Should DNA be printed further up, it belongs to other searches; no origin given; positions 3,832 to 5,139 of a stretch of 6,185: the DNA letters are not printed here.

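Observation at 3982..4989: Scaffold candidate with a strongly acidic, probably disordered N-terminal domain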

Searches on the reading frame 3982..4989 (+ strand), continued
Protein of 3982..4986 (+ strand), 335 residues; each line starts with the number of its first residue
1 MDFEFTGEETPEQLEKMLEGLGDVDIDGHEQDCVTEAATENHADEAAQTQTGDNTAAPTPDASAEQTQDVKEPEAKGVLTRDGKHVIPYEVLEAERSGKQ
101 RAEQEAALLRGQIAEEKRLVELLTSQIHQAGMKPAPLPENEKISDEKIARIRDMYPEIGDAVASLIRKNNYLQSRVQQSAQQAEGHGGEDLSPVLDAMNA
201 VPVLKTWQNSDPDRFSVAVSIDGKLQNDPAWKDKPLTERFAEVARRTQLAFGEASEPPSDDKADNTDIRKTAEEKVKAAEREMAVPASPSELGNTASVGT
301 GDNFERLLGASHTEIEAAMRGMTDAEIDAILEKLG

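Call 44: find_encoding_contigs(protein=P0167, flank=7000, max_places=1)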
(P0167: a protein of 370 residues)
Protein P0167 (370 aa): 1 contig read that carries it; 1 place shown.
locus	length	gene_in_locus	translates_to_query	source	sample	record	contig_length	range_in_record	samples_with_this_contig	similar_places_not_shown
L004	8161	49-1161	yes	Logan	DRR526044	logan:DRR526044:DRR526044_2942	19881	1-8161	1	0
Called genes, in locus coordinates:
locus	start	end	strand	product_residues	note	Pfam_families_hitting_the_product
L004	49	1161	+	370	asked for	-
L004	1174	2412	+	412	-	PF13252:Phage_capsid_3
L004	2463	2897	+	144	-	-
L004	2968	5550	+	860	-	PF00801:PKD (faint), PF07679:I-set (faint), PF13895:Ig_2 (faint), PF13927:Ig_3 (faint), PF25354:Ig_NUP210_16th (faint), PF02368:Big_2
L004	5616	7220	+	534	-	PF05488:PAAR_motif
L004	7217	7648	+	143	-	-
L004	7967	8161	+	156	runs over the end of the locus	-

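Call 45: search_solved_structures(query=L001:11188-11748:+, max_evalue=1)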
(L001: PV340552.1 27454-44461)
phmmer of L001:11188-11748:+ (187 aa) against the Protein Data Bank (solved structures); distinct sequences matched with E-value up to 1: 1.
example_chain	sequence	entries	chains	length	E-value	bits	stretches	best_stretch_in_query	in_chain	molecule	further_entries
8jov_G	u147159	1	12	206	0.019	18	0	99-182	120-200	gp81 of phage GP4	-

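Call 46: search_solved_structures(query=L001:9031-10242:+, max_evalue=0.01)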
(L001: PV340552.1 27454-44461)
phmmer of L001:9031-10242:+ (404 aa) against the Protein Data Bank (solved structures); distinct sequences matched with E-value up to 0.01: 4.
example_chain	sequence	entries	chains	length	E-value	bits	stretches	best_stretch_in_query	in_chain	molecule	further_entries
8h89_A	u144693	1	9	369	7.9e-40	140.4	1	51-403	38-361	Major capsid protein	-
9vye_A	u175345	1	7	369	5.4e-15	58.7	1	55-397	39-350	Major capsid protein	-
26de_S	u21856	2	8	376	2.2e-13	53.4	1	51-400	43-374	Major capsid protein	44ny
7eel_A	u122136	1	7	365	0.0093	18.4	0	60-257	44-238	Major capsid proteins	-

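Call 48: search_dna_similar(query=L001:9031-10242:+, collection=phages, mode=protein, max_rows=40, rows=spread, max_evalue=1e-10)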
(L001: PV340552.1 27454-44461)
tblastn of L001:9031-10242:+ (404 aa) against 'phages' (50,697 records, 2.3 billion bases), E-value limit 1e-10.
Records with a match: 414; places in all: 415; records where one place covers at least 80% of the query: 407.
Best place of each record, by identity: >=99% 1; 95-99% 9; 90-95% 179; 80-90% 3; <60% 222.
By first word of the organism name: Vibrio 104; Stx2a-converting 83; Escherichia 73; Pseudomonas 47; Ralstonia 31; Stx2-converting 12; Burkholderia 10; Shigella 6; Stx 6; Klebsiella 6; and 20 more.
By host as written in the record: - 212; Pseudomonas aeruginosa 21; Escherichia coli K514 (EHEC) 7; Ralstonia pseudosolanacearum 6; Ralstonia pseudosolanacearum I-31 (MT043) 5; Ralstonia solanacearum 5; Escherichia coli O157:H7 Morioka V526 4; Escherichia coli O157:H7 4; and 104 more.
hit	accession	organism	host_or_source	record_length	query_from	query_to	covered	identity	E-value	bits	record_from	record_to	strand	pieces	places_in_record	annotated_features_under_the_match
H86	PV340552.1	Escherichia phage PhiR12_3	Escherichia coli ECOR13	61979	1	404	100%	100.0%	0e+0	847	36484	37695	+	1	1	hypothetical protein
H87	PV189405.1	Escherichia phage vB_EcoP_phi349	Escherichia coli K514 (EHEC)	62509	1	404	100%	93.6%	0e+0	804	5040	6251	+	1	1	major head protein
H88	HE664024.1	Escherichia phage P13374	Escherichia coli CB13374, serotype ...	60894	1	404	100%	93.6%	0e+0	804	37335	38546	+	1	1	structural protein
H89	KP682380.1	Escherichia phage PA27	Escherichia coli PA27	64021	1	404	100%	93.6%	0e+0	804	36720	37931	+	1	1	hypothetical protein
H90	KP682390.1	Escherichia phage PA50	Escherichia coli PA50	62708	1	404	100%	93.6%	0e+0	804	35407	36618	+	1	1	hypothetical protein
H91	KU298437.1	Escherichia phage phiON-2011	Escherichia coli O104:H4 strain ON-2011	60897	1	404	100%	93.6%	0e+0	804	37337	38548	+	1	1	structural protein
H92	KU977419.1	Stx1 converting phage AU5Stx1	-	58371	1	404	100%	93.6%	0e+0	804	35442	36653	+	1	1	capsid protein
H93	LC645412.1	Stx2a-converting phage Stx2_PV11-59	-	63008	1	404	100%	93.6%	0e+0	804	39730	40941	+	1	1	none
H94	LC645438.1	Stx2a-converting phage Stx2_09E025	-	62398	1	404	100%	93.6%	0e+0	804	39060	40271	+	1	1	none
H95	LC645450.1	Escherichia phage PPwrbA_EC3734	-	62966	1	404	100%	93.6%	0e+0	804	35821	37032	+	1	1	none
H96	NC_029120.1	Shigella phage 75/02 Stx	Shigella sonnei 75/02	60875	1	404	100%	93.6%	0e+0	804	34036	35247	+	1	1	major head protein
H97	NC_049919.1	Escherichia phage SH2026Stx1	Escherichia coli O157:H7 SH2026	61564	1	404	100%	93.6%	0e+0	804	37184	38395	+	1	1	major head protein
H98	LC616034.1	Stx2a-converting phage Stx2_EH0337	-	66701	1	404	100%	93.6%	0e+0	803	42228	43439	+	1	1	none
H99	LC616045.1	Stx2a-converting phage Stx2_481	-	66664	1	404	100%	93.6%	0e+0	803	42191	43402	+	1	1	none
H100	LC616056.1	Stx2a-converting phage Stx2_3772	-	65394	1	404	100%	93.6%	0e+0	803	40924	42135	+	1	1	none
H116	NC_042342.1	Pseudomonas phage H66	Pseudomonas aeruginosa HIM-6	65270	2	404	100%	32.7%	3e-52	193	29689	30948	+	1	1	major head protein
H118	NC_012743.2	Burkholderia phage BcepIL02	Burkholderia cenocepacia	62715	51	403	87%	32.6%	4e-40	158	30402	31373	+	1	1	major head protein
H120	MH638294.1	Ralstonia phage GP4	Ralstonia solanacearum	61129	51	403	87%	32.0%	3e-40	158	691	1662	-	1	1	major capsid protein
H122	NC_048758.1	Serratia phage Parlo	Serratia marcescens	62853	51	401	87%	30.1%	1e-31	133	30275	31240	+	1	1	major head protein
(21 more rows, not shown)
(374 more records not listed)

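Call 49: profile_search(protein=L001:11188-11748:+)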
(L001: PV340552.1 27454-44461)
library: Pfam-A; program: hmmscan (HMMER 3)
A. the first sequence (187 residues): domains with independent E <= 10: 1; with E <= 0.001: 0
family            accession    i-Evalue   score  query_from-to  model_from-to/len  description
TrkA_C            PF02080.26       0.34    11.3      67-106        28-67/71  TrkA-C domain

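Call 50: get_annotated_region(hit=H120, flank=6000)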
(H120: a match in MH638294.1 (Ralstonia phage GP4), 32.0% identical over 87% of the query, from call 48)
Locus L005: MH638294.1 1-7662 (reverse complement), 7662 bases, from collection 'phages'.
description: Ralstonia phage GP4, complete genome.
organism: Ralstonia phage GP4 (NCBI taxid 2282904)
taxonomy: Viruses; Duplodnaviria; Heunggongvirae; Uroviricota; Caudoviricetes; Gervaisevirus; Gervaisevirus GP4
host: Ralstonia solanacearum; source: -; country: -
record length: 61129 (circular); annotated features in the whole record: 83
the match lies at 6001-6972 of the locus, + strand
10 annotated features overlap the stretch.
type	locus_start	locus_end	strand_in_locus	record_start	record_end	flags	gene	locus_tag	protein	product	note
CDS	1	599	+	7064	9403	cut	-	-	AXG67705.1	terminase large subunit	-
CDS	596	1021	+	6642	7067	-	-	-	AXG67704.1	hypothetical protein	-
CDS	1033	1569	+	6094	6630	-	-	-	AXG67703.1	HNH endonuclease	-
CDS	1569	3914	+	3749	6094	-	-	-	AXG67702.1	portal protein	-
CDS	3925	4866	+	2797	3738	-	-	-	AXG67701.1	hypothetical protein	-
CDS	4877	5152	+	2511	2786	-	-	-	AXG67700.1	hypothetical protein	-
CDS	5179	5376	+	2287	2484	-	-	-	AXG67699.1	carbon storage regulator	-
CDS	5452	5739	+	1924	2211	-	-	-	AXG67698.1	hypothetical protein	-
CDS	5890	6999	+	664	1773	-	-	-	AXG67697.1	major capsid protein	-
CDS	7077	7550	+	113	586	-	-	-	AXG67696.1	virion associated protein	-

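Call 51: get_annotated_region(hit=H118, flank=6000)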
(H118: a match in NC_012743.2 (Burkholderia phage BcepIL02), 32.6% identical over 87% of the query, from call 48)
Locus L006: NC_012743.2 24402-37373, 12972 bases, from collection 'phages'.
description: Burkholderia phage BcepIL02, complete genome.
organism: Burkholderia phage BcepIL02 (NCBI taxid 2886898)
taxonomy: Viruses; Duplodnaviria; Heunggongvirae; Uroviricota; Caudoviricetes; Lessievirus; Lessievirus bcepil02
host: Burkholderia cenocepacia; source: -; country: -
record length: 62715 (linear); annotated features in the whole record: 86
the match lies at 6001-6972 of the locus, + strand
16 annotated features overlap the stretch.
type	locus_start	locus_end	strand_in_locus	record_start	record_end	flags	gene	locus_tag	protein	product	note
CDS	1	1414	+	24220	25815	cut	-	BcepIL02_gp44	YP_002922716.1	TerL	terminase large subunit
CDS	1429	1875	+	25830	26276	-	-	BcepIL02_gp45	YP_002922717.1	DNA methyltransferase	-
CDS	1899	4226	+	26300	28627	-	-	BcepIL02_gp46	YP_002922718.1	portal protein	-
CDS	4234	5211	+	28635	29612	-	-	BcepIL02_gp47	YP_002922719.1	hypothetical protein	-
CDS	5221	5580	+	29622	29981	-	-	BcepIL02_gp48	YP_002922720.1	hypothetical protein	-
CDS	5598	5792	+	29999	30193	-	-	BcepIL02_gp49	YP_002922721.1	CsrA-like regulator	-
CDS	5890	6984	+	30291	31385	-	-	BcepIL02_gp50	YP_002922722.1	major head protein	-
CDS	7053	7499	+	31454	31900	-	-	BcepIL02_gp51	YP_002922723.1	virion structural protein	-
CDS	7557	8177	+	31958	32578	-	-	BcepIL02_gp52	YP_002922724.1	hypothetical protein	-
CDS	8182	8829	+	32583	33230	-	-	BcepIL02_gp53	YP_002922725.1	structural protein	-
CDS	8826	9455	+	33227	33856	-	-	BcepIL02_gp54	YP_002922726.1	virion structural protein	-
CDS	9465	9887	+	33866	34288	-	-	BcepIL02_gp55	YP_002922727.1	head protein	-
CDS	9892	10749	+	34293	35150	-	-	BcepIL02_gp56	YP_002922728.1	virion structural protein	-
CDS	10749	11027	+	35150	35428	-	-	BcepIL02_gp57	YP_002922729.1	virion-associated phage protein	-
CDS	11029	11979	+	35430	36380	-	-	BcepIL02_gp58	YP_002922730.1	tail fiber protein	-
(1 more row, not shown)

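Call 52: get_annotated_region(hit=H116, flank=6000)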
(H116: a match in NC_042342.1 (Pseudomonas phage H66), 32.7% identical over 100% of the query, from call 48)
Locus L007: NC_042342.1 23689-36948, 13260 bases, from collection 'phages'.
description: Pseudomonas virus H66, complete genome.
organism: Pseudomonas phage H66 (NCBI taxid 2928683)
taxonomy: Viruses; Duplodnaviria; Heunggongvirae; Uroviricota; Caudoviricetes; Hollowayvirus; Hollowayvirus H66
host: Pseudomonas aeruginosa HIM-6; source: -; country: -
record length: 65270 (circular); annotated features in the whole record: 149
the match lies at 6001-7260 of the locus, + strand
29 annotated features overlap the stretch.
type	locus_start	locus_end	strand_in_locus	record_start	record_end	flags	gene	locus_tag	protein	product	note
CDS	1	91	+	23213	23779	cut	-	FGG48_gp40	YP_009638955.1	terminase small subunit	similar to ZP_04933486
regulatory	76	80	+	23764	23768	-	-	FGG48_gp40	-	ribosome_binding_site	-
CDS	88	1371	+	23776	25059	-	-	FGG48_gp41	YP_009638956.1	terminase large subunit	similar to EGM24537, Caudovirales terminase large subunit domain (IPR006701), and bacteriophage terminase large subunit ...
regulatory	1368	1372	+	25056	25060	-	-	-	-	ribosome_binding_site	-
CDS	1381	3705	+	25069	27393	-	-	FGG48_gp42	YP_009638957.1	portal protein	verified by mass spectrometry as part of the virion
CDS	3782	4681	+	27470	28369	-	-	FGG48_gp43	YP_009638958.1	hypothetical protein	-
regulatory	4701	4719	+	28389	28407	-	-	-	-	terminator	-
regulatory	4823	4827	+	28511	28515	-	-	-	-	ribosome_binding_site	-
CDS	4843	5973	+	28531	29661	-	-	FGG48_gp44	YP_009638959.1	hypothetical protein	-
regulatory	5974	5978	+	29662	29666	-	-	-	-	ribosome_binding_site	-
CDS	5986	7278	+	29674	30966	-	-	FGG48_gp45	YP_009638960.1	major head protein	verified by mass spectrometry as part of the virion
regulatory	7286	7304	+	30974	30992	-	-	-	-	terminator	-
CDS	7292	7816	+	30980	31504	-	-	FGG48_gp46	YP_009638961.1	virion structural protein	verified by mass spectrometry as part of the virion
regulatory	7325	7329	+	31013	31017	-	-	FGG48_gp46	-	ribosome_binding_site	-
regulatory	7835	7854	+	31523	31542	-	-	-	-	terminator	-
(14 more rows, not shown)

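Call 53: get_annotated_region(hit=H122, flank=6000)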
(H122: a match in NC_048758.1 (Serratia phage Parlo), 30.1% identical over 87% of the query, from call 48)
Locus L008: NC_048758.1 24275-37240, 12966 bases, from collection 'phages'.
description: Serratia phage Parlo, complete genome.
organism: Serratia phage Parlo (NCBI taxid 2557554)
taxonomy: Viruses; Duplodnaviria; Heunggongvirae; Uroviricota; Caudoviricetes; Parlovirus; Parlovirus parlo
host: Serratia marcescens; source: mixed swine fecal and soil samples; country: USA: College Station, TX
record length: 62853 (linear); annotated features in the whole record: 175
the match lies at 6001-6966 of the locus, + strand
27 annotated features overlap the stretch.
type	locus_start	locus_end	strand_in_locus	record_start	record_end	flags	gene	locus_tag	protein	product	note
CDS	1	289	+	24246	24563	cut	-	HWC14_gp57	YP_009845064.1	hypothetical protein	-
regulatory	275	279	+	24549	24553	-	-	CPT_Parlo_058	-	ribosome_binding_site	CPT_Parlo_058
CDS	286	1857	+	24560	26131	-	-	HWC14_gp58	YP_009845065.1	terminase large subunit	-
regulatory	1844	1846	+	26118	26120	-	-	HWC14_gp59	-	ribosome_binding_site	CPT_Parlo_059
CDS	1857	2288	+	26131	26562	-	-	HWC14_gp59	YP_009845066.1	DNA methyltransferase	-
regulatory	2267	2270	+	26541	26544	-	-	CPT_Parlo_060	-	ribosome_binding_site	CPT_Parlo_060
CDS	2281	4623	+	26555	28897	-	-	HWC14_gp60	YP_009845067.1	portal protein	-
regulatory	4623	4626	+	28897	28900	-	-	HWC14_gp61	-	ribosome_binding_site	CPT_Parlo_061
CDS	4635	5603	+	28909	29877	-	-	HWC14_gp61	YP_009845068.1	hypothetical protein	-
regulatory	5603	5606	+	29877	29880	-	-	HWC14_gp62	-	ribosome_binding_site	CPT_Parlo_062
CDS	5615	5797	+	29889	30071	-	-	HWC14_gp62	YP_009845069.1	CsrA-like regulator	-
regulatory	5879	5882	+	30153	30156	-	-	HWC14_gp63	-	ribosome_binding_site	CPT_Parlo_063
CDS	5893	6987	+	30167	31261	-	-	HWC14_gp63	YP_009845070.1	major head protein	-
regulatory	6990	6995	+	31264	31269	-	-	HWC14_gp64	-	ribosome_binding_site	CPT_Parlo_064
CDS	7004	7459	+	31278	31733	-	-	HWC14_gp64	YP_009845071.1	virion structural protein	-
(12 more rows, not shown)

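Call 74: search_protein_families(proteins=[window:3982-4986:+, L007:4843-5970:+, L005:3925-4863:+], library=ncbifam, max_evalue=1)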
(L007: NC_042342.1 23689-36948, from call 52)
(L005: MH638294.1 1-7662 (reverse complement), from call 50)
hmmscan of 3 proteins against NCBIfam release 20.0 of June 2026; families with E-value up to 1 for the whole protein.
window:3982-4986:+ (335 aa): 0 families

L007:4843-5970:+ (376 aa): 0 families

L005:3925-4863:+ (313 aa): 8 families
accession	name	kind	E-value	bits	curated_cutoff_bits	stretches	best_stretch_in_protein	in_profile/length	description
NF033949.1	Cas12b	equivalog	0.0028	15.9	150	1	139-271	77-187/1253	type V CRISPR-associated protein Cas12b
NF040811.1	BenD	equivalog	0.0061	16.1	380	1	155-212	33-91/256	benzoate diol dehydrogenase BenD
NF009463.0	PRK12823.1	equivalog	0.011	15.3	322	1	155-212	37-95/260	1,6-dihydroxycyclohexa-2,4-diene-1-carboxylate dehydrogenase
NF041035.1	Rad50_Halo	equivalog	0.014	13.7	1000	1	109-173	377-439/883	DNA double-strand break repair ATPase Rad50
TIGR01069.2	mutS2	equivalog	0.034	12.5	400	1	106-197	510-601/790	endonuclease MutS2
NF011492.0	PRK14900.1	equivalog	0.048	11.5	1783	1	103-278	857-1034/1044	valine--tRNA ligase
NF008302.0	PRK11091.1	equivalog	0.065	11.4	838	1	116-211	92-189/779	aerobic respiration two-component sensor histidine kinase ArcB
TIGR03142.1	cytochro_ccmI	equivalog_domain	0.73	10.1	29.3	0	112-152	32-72/118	c-type cytochrome biogenesis protein CcmI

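Call 75: search_protein_families(proteins=[L007:4843-5970:+, L005:3925-4863:+, L006:4234-5208:+, L008:4635-5600:+], library=phrogs, max_evalue=0.01)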
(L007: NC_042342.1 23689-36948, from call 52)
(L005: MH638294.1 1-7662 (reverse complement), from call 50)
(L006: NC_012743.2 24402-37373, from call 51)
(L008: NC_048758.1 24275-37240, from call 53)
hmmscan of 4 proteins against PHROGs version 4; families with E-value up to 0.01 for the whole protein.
L007:4843-5970:+ (376 aa): 3 families
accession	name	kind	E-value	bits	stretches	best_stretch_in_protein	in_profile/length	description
phrog_479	-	unknown function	2.5e-89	301.4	1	41-376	7-333/333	-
phrog_13678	-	unknown function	1.5e-05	25.8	1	70-328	14-261/300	-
phrog_10452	-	unknown function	0.00051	21.1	1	74-153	34-114/188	-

L005:3925-4863:+ (313 aa): 4 families
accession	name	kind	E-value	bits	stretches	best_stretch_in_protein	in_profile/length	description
phrog_8246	-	unknown function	2.2e-76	258.6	1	1-312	1-324/325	-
phrog_95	-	integration and excision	2.7e-05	23.9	1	112-209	457-553/651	integrase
phrog_33701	-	unknown function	0.0028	17.3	1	25-96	52-127/591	-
phrog_24790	-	unknown function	0.0035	17.5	1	21-105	225-320/439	-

L006:4234-5208:+ (325 aa): 2 families
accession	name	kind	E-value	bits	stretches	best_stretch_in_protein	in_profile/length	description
phrog_8246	-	unknown function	5e-114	382.3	1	1-323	1-324/325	-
phrog_95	-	integration and excision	0.00028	20.6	1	113-190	457-537/651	integrase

L008:4635-5600:+ (322 aa): 1 family
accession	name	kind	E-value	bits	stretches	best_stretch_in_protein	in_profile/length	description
phrog_8246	-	unknown function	5.2e-74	250.8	1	4-319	9-323/325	-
